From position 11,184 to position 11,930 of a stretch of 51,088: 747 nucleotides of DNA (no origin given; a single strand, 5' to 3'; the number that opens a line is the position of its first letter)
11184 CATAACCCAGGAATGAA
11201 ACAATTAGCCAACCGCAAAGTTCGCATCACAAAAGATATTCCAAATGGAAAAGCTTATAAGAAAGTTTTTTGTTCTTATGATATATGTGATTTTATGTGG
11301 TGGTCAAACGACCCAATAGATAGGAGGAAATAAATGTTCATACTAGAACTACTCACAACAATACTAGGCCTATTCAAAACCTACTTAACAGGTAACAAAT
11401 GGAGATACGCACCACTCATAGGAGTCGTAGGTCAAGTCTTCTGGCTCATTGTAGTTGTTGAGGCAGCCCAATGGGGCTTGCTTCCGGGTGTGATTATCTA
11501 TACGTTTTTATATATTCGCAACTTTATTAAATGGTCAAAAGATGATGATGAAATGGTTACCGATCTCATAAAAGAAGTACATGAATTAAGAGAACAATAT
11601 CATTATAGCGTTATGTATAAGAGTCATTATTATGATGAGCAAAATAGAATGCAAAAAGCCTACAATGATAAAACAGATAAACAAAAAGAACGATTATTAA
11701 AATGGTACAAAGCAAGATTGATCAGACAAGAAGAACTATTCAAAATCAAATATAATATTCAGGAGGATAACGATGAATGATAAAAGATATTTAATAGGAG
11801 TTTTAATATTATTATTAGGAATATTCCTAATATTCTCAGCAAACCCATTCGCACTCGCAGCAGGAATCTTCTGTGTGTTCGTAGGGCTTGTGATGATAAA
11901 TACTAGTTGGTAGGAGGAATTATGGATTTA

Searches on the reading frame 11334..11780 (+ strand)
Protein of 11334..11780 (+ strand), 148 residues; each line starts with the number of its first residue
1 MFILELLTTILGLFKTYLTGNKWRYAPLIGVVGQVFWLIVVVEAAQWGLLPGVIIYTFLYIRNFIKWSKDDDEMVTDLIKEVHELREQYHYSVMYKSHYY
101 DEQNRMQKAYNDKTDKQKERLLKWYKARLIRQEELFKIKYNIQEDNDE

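Call 73: search_protein_families(library=phrogs, proteins=[window:11334-11780:+], max_evalue=0.001)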
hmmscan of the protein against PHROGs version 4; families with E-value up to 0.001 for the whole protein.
window:11334-11780:+ (148 aa): 4 families
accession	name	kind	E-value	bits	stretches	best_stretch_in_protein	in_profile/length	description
phrog_2421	-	unknown function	1.5e-15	58.3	1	7-73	9-75/84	-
phrog_19093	-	unknown function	6.1e-07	30.6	1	1-104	1-98/161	-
phrog_14697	-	unknown function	4.8e-05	23.9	1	4-85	9-89/244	-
phrog_1880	-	moron, auxiliary metabolic gene and host takeover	5.8e-05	23.7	1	3-78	43-119/235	PnuC-like nicotinamide mononucleotide transport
